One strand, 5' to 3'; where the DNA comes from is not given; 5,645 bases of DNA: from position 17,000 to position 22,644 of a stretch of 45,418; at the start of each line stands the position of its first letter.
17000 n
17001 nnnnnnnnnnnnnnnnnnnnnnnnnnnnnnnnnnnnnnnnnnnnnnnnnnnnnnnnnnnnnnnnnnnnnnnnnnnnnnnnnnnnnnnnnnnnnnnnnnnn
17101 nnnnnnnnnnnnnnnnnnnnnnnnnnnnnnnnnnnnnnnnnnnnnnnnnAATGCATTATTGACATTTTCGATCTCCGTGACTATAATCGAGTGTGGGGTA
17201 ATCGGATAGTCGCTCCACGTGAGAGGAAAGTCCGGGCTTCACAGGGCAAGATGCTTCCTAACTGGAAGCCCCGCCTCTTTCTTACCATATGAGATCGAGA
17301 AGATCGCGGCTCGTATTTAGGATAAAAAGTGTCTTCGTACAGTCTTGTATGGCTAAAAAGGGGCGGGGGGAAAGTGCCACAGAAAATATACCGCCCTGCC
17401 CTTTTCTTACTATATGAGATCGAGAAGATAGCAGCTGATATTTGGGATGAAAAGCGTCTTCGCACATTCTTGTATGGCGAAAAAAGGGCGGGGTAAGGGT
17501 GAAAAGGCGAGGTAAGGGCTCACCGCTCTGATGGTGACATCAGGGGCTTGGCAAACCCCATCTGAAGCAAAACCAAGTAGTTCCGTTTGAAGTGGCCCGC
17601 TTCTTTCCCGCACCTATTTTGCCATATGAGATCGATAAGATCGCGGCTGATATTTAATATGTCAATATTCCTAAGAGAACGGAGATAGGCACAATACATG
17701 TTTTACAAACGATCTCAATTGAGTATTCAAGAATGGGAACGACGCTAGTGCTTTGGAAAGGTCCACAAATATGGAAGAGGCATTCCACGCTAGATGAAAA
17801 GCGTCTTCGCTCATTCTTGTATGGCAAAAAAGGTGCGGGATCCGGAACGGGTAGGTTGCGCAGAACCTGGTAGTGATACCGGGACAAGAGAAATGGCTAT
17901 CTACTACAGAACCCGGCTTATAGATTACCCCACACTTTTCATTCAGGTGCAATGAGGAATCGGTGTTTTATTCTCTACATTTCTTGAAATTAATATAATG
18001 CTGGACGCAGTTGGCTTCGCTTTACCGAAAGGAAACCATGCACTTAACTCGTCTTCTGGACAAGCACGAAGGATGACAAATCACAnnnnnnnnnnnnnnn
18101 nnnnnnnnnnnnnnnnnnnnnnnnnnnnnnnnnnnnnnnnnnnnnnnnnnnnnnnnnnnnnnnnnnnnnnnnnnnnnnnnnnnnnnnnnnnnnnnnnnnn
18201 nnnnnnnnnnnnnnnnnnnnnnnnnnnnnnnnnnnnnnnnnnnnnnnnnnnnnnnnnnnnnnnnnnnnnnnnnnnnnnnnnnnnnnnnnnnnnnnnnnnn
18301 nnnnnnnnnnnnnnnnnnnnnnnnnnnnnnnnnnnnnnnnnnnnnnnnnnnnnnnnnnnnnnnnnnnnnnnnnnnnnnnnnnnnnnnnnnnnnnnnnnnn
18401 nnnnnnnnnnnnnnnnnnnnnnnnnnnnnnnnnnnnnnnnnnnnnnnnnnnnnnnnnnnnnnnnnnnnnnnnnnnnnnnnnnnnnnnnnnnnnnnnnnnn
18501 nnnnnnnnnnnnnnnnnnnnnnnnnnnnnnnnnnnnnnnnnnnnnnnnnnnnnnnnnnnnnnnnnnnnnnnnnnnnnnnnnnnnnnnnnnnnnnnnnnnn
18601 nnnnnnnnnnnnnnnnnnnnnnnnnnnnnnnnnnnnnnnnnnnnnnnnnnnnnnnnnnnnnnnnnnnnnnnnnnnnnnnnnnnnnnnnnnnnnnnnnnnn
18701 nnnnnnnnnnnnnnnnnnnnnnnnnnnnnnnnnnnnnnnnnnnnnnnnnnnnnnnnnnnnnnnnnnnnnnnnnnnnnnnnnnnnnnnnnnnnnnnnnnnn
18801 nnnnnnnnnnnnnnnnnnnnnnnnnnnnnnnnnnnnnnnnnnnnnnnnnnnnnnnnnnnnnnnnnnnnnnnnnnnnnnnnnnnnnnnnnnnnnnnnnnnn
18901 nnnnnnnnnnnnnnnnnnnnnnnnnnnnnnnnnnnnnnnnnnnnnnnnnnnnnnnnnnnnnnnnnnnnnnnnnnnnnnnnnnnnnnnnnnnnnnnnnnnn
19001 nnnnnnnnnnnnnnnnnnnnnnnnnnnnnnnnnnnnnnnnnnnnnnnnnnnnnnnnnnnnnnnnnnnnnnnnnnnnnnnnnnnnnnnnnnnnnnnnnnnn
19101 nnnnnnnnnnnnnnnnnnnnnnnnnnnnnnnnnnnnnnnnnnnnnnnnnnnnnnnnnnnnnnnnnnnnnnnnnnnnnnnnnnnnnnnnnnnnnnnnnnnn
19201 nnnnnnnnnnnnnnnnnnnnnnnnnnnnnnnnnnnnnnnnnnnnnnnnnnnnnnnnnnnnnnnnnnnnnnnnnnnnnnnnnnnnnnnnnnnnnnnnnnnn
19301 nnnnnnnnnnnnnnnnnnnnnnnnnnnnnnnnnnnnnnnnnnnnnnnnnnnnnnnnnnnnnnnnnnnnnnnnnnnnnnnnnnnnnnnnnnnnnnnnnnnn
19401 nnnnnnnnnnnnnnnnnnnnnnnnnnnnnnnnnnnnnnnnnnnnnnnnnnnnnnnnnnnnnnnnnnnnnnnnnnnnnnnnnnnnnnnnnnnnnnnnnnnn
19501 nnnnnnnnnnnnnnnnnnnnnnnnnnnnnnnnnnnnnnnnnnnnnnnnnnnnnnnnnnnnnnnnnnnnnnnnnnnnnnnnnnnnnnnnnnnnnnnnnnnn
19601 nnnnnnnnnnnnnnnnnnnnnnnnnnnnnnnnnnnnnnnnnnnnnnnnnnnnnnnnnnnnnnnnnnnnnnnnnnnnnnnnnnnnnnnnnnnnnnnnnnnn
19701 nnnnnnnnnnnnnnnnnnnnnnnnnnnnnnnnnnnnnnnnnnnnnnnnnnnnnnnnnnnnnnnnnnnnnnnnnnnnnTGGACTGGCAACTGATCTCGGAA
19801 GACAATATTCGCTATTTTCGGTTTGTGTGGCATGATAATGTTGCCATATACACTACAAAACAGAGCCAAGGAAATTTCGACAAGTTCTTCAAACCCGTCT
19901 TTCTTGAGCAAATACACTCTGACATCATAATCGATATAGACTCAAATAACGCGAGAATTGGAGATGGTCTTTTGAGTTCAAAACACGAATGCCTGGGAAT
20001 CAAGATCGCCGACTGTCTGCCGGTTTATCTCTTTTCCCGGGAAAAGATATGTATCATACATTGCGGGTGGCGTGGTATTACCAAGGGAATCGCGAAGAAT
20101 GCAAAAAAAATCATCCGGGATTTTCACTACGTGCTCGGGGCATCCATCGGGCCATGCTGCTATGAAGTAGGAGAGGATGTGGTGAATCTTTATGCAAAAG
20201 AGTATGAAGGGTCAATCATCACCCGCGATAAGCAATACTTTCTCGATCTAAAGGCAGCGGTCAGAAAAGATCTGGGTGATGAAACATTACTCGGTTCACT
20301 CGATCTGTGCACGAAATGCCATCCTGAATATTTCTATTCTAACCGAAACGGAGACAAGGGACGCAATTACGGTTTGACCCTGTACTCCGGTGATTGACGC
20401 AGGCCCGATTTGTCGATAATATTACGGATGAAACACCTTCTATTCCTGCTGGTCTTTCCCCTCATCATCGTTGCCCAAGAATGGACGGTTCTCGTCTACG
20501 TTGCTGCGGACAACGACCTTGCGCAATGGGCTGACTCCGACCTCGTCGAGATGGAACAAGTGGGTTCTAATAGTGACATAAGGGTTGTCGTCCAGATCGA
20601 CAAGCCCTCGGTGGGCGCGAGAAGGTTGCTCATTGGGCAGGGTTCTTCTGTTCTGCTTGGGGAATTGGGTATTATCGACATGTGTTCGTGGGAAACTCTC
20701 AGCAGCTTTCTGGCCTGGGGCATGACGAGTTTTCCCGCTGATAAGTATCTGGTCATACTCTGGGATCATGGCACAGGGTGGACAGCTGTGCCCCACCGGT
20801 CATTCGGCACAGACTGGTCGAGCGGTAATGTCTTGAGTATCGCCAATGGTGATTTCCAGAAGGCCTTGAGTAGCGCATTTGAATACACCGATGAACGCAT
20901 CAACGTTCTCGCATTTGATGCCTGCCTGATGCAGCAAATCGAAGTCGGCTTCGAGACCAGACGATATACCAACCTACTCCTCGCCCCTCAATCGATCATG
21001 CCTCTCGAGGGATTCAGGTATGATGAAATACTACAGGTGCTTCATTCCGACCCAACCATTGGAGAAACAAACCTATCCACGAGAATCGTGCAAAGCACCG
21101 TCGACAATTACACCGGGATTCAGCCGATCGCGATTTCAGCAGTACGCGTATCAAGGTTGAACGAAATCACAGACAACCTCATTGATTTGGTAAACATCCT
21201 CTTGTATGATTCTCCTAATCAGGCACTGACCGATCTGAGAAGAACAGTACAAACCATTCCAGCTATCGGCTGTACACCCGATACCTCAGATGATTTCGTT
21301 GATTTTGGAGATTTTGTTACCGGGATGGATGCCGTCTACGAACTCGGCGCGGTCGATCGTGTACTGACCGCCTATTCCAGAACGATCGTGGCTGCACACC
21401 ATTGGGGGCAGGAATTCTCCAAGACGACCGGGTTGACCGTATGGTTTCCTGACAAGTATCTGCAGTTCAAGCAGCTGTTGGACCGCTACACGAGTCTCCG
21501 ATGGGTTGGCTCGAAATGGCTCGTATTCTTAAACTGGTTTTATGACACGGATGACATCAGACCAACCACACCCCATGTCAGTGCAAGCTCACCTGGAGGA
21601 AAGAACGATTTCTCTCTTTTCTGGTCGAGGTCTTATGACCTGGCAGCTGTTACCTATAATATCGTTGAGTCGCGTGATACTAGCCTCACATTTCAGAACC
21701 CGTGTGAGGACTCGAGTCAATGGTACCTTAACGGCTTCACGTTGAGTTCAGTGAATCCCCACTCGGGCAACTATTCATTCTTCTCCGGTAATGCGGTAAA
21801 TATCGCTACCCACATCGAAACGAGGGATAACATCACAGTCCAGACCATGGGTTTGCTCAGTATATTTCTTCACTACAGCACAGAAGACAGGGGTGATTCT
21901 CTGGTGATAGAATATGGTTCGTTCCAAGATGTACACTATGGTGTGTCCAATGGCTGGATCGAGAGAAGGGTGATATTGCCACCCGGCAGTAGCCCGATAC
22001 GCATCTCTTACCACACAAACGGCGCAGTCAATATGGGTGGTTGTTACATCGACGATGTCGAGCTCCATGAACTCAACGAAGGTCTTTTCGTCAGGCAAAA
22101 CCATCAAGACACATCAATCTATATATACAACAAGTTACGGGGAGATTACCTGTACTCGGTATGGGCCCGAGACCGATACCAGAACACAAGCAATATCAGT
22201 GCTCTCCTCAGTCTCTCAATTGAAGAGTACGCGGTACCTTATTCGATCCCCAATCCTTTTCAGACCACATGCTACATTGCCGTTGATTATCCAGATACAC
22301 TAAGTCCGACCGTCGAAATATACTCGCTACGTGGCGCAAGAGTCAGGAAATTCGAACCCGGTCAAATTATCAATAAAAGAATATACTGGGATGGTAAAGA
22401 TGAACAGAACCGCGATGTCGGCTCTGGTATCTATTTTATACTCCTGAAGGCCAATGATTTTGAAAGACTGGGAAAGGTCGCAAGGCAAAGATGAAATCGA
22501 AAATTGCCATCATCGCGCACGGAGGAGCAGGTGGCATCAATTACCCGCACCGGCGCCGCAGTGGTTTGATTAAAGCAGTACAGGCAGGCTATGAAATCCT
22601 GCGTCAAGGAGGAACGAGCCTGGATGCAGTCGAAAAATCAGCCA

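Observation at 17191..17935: RNase P RNA about twice the normal size, with three near-identical ~76-nt modules at the tips of P9, P12 and the P16/P17 arm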

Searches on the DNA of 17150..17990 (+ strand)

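Call 27: search_rna_families(source=window, start=17150, end=17990, threshold=evalue, max_evalue=10)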
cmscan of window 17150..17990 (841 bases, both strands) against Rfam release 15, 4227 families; matches with E-value up to 10: 5.
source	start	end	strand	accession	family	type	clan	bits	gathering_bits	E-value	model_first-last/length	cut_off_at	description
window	17194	17936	+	RF00010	RNaseP_bact_a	Gene; ribozyme;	CL00002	235.2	100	4.4e-77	1-367/367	no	Bacterial RNase P class A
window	17354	17491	+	RF01730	Termite-leu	Cis-reg;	-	18.5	51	0.36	1-78/78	no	Termite-leu RNA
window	17630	17649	+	RF03139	S4-Bacteroidia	Cis-reg; leader;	CL00119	16.9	34.7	0.89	1-34/34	no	S4-Bacteroidia ribosomal protein leader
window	17333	17408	-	RF01730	Termite-leu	Cis-reg;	-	13.9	51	7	1-78/78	no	Termite-leu RNA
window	17934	17990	-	RF02082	STnc540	Gene; sRNA;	-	12.8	38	6.9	142-202/202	5'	Enterobacterial sRNA STnc540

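Call 65: search_dna_similar(query=window:17260-17845:+, collection=phages, mode=distant, max_evalue=0.01, max_rows=10)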
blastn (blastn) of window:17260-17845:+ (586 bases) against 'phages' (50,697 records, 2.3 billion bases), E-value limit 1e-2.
Records with a match: 4; places in all: 4; records where one place covers at least 80% of the query: 0.
Best place of each record, by identity: 60-80% 4.
By first word of the organism name: Acinetobacter 2; Salmonella 1; Bacteriophage 1.
By host as written in the record: - 3; Homo sapiens 1.
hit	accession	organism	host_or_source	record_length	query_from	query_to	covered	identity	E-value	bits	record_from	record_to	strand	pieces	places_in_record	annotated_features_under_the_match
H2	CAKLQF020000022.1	Acinetobacter phage MD-2021a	not known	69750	233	321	15%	78.0%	4e-9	69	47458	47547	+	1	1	none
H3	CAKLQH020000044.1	Acinetobacter phage MD-2021a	not known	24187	233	321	15%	78.0%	4e-9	69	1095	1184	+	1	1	none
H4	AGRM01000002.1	Salmonella enterica subsp. houtenae str. ATCC BAA-1581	Homo sapiens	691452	233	321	15%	75.6%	6e-7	61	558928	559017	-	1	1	RNA component of RNase P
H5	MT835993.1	Bacteriophage sp.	human fecal samples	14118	233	311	13%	74.7%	1e-3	50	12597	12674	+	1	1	record has no annotation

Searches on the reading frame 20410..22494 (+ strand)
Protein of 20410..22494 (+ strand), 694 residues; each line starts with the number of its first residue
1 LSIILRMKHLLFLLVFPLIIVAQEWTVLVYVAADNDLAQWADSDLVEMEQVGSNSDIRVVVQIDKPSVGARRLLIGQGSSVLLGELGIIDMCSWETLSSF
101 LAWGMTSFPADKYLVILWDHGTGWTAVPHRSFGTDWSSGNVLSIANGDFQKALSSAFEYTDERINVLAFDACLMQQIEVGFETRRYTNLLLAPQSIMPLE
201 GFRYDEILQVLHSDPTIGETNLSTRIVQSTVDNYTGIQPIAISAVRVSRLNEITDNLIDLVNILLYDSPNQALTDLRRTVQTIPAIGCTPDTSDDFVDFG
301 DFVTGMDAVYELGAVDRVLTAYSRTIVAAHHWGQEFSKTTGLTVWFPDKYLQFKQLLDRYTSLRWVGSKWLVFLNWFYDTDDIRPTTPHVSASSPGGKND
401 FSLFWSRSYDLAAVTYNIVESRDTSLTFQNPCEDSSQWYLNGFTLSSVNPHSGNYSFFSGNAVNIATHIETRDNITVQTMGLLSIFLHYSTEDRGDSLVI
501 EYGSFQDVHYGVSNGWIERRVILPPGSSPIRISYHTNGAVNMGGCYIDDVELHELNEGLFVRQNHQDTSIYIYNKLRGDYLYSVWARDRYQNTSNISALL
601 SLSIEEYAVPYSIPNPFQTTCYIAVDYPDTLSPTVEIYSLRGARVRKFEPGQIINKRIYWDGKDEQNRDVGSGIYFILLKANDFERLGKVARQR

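Call 11: search_protein_families(library=pfam, proteins=[window:20410-22494:+])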
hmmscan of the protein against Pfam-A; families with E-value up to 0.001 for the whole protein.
window:20410-22494:+ (694 aa): 2 families
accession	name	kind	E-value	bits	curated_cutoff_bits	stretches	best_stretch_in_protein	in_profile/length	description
PF03415.19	Peptidase_C11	-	3.2e-35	122.8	25.8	1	29-307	1-281/359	Clostripain family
PF20773.4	InhA-like_MAM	-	6.1e-05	23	26.9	0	444-496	28-80/191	Immune inhibitor A-like, MAM domain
